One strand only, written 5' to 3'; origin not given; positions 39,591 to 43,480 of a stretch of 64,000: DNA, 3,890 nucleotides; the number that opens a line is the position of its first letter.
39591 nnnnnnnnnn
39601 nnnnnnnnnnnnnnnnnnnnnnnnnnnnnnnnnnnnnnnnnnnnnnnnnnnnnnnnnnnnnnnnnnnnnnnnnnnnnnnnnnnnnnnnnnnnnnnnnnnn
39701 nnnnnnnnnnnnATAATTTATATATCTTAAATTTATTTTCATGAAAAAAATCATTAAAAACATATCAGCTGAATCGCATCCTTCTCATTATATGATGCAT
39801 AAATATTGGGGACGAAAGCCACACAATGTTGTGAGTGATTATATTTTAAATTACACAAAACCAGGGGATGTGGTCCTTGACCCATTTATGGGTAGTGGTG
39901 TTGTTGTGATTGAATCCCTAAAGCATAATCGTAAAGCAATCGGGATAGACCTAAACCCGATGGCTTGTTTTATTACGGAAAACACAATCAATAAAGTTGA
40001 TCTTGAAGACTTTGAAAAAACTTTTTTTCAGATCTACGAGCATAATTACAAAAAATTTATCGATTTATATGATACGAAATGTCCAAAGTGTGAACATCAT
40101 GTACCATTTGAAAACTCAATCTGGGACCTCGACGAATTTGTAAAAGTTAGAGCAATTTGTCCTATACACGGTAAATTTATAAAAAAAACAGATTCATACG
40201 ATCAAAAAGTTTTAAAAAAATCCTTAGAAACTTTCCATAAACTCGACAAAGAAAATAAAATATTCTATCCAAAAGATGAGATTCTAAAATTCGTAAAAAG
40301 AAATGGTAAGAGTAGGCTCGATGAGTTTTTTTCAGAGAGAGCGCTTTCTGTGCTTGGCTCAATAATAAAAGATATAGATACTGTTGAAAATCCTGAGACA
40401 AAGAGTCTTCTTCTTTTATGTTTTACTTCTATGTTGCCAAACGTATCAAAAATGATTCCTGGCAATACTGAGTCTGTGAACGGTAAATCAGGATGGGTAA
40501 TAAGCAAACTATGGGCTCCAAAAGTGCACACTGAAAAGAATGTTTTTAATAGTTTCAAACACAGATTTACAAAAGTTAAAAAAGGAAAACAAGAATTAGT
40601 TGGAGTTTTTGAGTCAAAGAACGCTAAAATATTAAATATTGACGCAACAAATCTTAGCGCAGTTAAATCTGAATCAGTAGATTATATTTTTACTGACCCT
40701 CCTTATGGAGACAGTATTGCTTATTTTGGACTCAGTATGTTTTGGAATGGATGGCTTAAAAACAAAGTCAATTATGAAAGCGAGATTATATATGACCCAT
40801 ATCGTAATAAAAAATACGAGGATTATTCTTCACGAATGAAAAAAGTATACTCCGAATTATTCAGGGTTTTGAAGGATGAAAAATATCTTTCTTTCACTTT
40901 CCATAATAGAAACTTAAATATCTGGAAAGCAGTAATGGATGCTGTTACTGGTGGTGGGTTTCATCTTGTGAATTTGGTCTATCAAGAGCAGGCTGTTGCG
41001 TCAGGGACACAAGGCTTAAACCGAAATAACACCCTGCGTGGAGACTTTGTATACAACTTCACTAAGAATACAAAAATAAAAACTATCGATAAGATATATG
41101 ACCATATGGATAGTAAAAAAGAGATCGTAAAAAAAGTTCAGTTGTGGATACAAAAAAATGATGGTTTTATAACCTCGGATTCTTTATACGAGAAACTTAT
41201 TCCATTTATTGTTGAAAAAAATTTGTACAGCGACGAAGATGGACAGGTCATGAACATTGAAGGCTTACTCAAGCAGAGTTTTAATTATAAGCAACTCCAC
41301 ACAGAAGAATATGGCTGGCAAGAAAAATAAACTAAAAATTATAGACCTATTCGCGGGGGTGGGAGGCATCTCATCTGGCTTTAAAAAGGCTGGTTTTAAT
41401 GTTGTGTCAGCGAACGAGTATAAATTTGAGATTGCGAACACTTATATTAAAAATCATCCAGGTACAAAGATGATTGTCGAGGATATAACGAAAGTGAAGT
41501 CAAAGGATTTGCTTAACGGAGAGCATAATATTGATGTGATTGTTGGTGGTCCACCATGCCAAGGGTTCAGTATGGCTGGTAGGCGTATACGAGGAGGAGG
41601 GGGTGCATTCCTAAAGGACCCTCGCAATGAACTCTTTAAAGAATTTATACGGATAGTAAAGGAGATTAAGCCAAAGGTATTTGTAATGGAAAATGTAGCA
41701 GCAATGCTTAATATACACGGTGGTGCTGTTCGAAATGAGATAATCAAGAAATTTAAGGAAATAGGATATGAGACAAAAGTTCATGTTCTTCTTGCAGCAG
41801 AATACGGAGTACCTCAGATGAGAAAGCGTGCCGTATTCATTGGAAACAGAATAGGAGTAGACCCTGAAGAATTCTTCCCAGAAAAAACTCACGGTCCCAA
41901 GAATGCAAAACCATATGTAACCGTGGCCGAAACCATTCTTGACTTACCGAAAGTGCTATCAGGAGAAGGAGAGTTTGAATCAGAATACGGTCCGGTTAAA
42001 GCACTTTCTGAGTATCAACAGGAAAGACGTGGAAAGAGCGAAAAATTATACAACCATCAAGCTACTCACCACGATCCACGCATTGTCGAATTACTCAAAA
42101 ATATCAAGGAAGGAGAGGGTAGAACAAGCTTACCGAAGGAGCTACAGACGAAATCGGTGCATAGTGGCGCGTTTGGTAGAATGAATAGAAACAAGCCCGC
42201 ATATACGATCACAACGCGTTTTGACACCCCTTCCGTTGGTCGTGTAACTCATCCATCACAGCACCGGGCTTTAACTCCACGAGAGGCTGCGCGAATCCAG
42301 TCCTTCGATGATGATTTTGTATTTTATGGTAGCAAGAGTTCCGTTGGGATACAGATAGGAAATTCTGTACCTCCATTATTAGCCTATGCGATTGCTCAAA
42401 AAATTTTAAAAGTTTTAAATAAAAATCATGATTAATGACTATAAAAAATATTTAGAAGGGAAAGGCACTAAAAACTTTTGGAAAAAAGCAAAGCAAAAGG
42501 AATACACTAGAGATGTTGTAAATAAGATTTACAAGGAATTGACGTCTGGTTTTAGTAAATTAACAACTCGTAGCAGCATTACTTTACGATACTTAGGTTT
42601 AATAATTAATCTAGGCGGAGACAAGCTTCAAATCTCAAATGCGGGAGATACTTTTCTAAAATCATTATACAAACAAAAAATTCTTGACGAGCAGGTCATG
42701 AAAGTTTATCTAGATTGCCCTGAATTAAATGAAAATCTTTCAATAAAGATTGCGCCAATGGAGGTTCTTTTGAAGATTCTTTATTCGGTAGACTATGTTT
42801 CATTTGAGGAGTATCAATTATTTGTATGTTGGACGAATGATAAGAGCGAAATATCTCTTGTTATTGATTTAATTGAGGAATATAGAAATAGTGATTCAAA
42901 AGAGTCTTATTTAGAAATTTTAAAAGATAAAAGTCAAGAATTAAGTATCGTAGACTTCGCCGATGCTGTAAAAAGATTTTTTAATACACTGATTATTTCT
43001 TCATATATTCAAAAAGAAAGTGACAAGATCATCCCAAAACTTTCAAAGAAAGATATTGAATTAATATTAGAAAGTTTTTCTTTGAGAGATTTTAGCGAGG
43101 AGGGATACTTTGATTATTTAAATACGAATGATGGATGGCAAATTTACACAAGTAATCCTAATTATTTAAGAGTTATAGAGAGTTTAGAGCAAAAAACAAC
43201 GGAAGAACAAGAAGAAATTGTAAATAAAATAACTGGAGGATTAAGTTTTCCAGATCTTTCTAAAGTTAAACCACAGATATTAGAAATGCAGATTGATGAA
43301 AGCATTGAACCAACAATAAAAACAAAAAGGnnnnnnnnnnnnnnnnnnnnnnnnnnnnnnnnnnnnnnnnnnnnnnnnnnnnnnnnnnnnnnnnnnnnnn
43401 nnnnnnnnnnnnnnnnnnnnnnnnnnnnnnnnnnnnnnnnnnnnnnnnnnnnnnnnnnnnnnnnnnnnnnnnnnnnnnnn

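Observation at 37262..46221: Six-gene AT-rich operon (helicase, two methyltransferases, three nuclease-fold proteins) that does not fit a canonical R-M or known defense-system layout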

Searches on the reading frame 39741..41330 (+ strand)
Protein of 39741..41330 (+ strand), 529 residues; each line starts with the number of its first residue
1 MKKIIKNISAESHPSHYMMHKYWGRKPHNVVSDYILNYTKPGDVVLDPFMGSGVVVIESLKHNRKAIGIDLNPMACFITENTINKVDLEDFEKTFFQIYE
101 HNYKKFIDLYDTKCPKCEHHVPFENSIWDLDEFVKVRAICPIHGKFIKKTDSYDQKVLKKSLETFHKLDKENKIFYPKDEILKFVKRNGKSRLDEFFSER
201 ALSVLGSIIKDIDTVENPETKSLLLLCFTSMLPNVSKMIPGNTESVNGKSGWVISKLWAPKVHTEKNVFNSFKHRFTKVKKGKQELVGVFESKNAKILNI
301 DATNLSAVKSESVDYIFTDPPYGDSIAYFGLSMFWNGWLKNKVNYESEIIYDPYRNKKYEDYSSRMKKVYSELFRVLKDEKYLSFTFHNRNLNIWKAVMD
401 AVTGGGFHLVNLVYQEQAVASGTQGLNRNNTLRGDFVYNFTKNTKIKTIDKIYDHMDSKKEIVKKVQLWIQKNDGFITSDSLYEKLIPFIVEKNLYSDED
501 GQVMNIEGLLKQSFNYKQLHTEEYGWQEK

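Call 3: search_protein_families(library=pfam, proteins=[window:39741-41330:+], max_evalue=0.01)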
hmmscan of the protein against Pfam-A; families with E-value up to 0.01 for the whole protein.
window:39741-41330:+ (529 aa): 6 families
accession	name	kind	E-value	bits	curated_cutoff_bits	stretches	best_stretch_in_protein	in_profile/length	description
PF01555.25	N6_N4_Mtase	-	2.1e-27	97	26.7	2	20-78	160-218/221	DNA methylase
PF01170.24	UPF0020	-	1.4e-07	31.9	22.3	1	292-326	102-135/197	RMKL-like, methyltransferase domain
PF03602.21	Cons_hypoth95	-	7.3e-07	29.5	24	0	41-94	41-92/182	Conserved hypothetical protein 95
PF02086.21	MethyltransfD12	-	8.5e-06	26.1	22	1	42-110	21-92/253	D12 class N6 adenine-specific DNA methyltransferase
PF13847.12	Methyltransf_31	-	0.0059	16.7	27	0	293-389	54-113/145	Methyltransferase domain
PF02475.24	TRM5-TYW2_MTfase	-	0.0068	16.8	28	0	35-86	30-85/164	TRM5/TYW2 methyltransferase domain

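Call 4: search_protein_families(library=padloc, proteins=[window:39741-41330:+], max_evalue=0.01)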
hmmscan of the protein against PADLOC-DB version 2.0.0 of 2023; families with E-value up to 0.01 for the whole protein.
window:39741-41330:+ (529 aa): 60 families (the best 25 are shown)
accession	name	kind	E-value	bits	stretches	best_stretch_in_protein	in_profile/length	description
PDLC02541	PglX|PglXI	-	9.5e-56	187.4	3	145-437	332-617/919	PglXI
PDLC03319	MTase_II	-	9.6e-56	187.6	1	19-451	1-431/503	Type II methyltransferase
PDLC03367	MTase_II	-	5.6e-52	174.9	2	113-430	148-465/633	Type II methyltransferase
PDLC03312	MTase_II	-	3.1e-36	122.6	2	189-431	408-652/1344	Type II methyltransferase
PDLC03346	MTase_II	-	1.4e-30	103.8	2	295-412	590-707/1068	Type II methyltransferase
PDLC03353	MTase_II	-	9.9e-24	82.3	2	290-436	5-129/260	Type II methyltransferase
PDLC03380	MTase_II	-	7.1e-20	69.6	2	17-92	32-107/393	Type II methyltransferase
PDLC03325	MTase_II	-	1.1e-18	65.2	2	34-93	84-143/426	Type II methyltransferase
PDLC03371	MTase_II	-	3.9e-17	60.6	2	18-87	187-256/260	Type II methyltransferase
PDLC03322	MTase_II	-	7.1e-17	59.4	2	18-111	38-133/446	Type II methyltransferase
PDLC03299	MTase_II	-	1.1e-15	55.9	2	23-74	197-248/296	Type II methyltransferase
PDLC03376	MTase_II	-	1.3e-14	52.6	2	23-102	38-113/249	Type II methyltransferase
PDLC03265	MTase_II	-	7.9e-14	49.8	1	17-83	262-328/333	Type II methyltransferase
PDLC03387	MTase_II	-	2.4e-13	47.9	1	26-84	218-276/289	Type II methyltransferase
PDLC03239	MTase_II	-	6e-13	46.3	2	5-112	58-163/442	Type II methyltransferase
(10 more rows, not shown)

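Call 5: search_protein_families(library=ncbifam, proteins=[window:39741-41330:+], max_evalue=0.01)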
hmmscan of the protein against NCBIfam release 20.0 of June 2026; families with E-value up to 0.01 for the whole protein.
window:39741-41330:+ (529 aa): 10 families
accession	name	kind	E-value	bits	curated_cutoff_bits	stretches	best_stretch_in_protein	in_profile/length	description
NF042963.1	DUF1156_antiphage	equivalog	7.2e-14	50.9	1000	1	184-408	454-674/960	anti-phage-associated DUF1156 domain-containing protein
NF008572.0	PRK11524.1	equivalog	6e-12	45.3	292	2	17-72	187-245/294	adenine-specific DNA-methyltransferase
NF050803.1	DnaMtaseCcrMCaul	equivalog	1.5e-10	40.5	830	1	24-90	188-254/350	adenine-specific DNA-methyltransferase CcrM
TIGR01177.1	TIGR01177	hypoth_equivalog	2e-09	37.2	316.55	2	290-325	227-261/330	TIGR01177 family methyltransferase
NF010253.0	PRK13699.1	subfamily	2.7e-09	37.1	244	1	24-71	146-193/226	DNA methyltransferase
NF011529.0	PRK14968.1-3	equivalog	0.00041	19.8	162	1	40-92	33-85/198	putative methyltransferase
NF011528.0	PRK14968.1-2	equivalog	0.00084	18.9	171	1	39-89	36-86/205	putative methyltransferase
NF040721.1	Trm14_Arch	equivalog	0.001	18.3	280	0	280-327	257-304/370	tRNA (guanine(6)-N2)-methyltransferase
TIGR00537.1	hemK_rel_arch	hypoth_equivalog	0.002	17.9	87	1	37-99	16-79/179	HemK2/MTQ2 family protein methyltransferase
TIGR00095.1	TIGR00095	equivalog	0.0047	16.6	117.5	0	292-329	102-141/194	16S rRNA (guanine(966)-N(2))-methyltransferase RsmD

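Call 119: search_protein_families(library=phrogs, proteins=[window:39741-41330:+], max_evalue=0.001)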
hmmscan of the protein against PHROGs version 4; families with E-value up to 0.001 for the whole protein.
window:39741-41330:+ (529 aa): 10 families
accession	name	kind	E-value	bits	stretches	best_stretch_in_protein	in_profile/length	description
phrog_10183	-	other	4.7e-29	102.2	2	173-408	363-634/889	DNA methyltransferase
phrog_67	-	other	3.6e-26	93.4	2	26-124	286-385/743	DNA methyltransferase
phrog_18146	-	other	1.6e-17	64.5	2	17-108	44-138/452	DNA methyltransferase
phrog_498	-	other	5.3e-13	49.4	1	26-328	363-489/633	DNA methyltransferase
phrog_3008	-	other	2.2e-11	44.5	1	26-106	154-236/244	DNA methyltransferase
phrog_18293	-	other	4.1e-08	34.2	1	24-85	48-109/119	methyltransferase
phrog_6952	-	other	7.4e-08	33.4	1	14-75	106-167/181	DNA methyltransferase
phrog_6025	-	other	7.9e-08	33.1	0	291-324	8-42/192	DNA methyltransferase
phrog_12517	-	unknown function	3.1e-06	27.6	0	37-87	101-151/316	-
phrog_16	-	DNA, RNA and nucleotide metabolism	3.3e-06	26.6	1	30-75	856-901/986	DNA helicase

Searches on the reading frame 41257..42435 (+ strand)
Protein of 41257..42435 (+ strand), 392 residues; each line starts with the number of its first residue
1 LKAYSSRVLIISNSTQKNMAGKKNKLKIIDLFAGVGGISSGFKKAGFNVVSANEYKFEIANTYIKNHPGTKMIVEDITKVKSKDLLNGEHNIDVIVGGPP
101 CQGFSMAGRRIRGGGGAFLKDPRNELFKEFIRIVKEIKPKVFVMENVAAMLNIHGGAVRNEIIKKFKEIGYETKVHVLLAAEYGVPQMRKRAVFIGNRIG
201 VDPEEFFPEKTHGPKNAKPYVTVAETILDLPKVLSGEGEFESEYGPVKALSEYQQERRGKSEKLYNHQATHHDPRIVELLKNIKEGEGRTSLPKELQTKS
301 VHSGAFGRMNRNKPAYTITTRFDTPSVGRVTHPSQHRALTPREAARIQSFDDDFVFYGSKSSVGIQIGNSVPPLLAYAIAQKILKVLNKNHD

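Call 3: search_protein_families(library=pfam, proteins=[window:41257-42435:+], max_evalue=0.01)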
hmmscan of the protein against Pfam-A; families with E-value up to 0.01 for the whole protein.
window:41257-42435:+ (392 aa): 1 family
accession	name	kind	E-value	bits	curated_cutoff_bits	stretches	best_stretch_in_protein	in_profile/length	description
PF00145.23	DNA_methylase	-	6.8e-78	262.8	22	1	26-385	1-324/324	C-5 cytosine-specific DNA methylase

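Call 4: search_protein_families(library=padloc, proteins=[window:41257-42435:+], max_evalue=0.01)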
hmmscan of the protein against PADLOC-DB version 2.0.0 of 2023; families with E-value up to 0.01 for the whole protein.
window:41257-42435:+ (392 aa): 66 families (the best 25 are shown)
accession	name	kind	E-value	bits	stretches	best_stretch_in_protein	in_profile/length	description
PDLC03234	MTase_II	-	2.5e-116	387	1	24-390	3-369/375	Type II methyltransferase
PDLC03378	MTase_II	-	8.7e-108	358.7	1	25-390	2-333/344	Type II methyltransferase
PDLC03326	MTase_II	-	2.3e-100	334.7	1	23-390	2-379/412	Type II methyltransferase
PDLC00033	DruM2|DruM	-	4e-93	310.6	1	13-389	8-366/368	DNA cytosine methylase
PDLC03237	MTase_II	-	2.5e-82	275.3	2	27-237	795-1016/1036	Type II methyltransferase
PDLC03279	MTase_II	-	3.4e-82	274.6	1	26-389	3-355/587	Type II methyltransferase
PDLC03272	MTase_II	-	1.3e-74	249.8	1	12-390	61-393/407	Type II methyltransferase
PDLC02648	DrmMII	-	3.2e-72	241.8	1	17-388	13-452/468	DrmMII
PDLC02649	DrmMII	-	3.7e-69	231.7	2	60-390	88-421/422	DrmMII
PDLC00026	DruM2|DruM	-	6e-67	224.6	1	23-389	2-320/336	DNA cytosine methylase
PDLC00027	DruM2|DruM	-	1.7e-65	219.7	2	22-253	8-231/361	DNA cytosine methylase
PDLC02656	DrmMII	-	6.9e-65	217.7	2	23-234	2-236/491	DrmMII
PDLC00031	DruM2|DruM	-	1.1e-61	207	2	22-261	8-239/361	DNA cytosine methylase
PDLC03225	MTase_II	-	1e-58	197.5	2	22-150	4-139/615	Type II methyltransferase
PDLC02650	DrmMII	-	8.1e-58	194.3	2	22-152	5-138/435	DrmMII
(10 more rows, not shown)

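Call 5: search_protein_families(library=ncbifam, proteins=[window:41257-42435:+], max_evalue=0.01)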
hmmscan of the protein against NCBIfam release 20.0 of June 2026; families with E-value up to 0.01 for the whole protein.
window:41257-42435:+ (392 aa): 2 families
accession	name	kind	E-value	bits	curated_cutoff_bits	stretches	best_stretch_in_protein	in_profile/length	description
TIGR00675.1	dcm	superfamily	1.2e-69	235.4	100.65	1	28-383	1-329/329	DNA (cytosine-5-)-methyltransferase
NF007772.0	PRK10458.1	subfamily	4.6e-19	68.3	710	1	22-198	85-287/472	DNA cytosine methylase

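Call 119: search_protein_families(library=phrogs, proteins=[window:41311-42435:+], max_evalue=0.001)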
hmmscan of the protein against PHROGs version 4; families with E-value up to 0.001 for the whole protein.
window:41311-42435:+ (374 aa): 10 families
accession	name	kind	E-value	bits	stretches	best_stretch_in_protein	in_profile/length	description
phrog_116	-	other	4.5e-92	310.6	1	4-372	204-496/779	DNA methyltransferase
phrog_363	-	other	1.5e-44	153.5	1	5-263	51-245/327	DNA methyltransferase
phrog_36001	-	unknown function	2e-26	93.4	2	83-191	460-573/715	-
phrog_23910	-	unknown function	1.8e-23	83.4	1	285-369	9-98/99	-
phrog_5999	-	other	1.2e-18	68.1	1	8-93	3-88/109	DNA methyltransferase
phrog_757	-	other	5.3e-08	33.3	1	4-132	11-131/247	DNA methyltransferase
phrog_17284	-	unknown function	2.8e-05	24.5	1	291-373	130-218/245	-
phrog_864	-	DNA, RNA and nucleotide metabolism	0.0001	21.9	1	41-138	678-754/1064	DNA primase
phrog_16427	-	other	0.00028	21.6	1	316-370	115-173/235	DNA methyltransferase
phrog_13621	-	unknown function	0.00044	21.1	1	312-372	48-115/121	-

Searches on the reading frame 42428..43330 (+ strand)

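Call 33: search_protein_families(library=pfam, proteins=[window:42428-43330:+], max_evalue=5)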
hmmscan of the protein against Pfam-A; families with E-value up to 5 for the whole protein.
window:42428-43330:+ (301 aa): 2 families
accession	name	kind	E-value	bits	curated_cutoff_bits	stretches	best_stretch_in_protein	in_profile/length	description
PF09491.16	RE_AlwI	-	9.2e-10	38.5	23.1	1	56-283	3-252/441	AlwI restriction endonuclease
PF14591.11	AF0941-like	-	0.015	16.3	22.6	1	160-269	6-103/113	AF0941-like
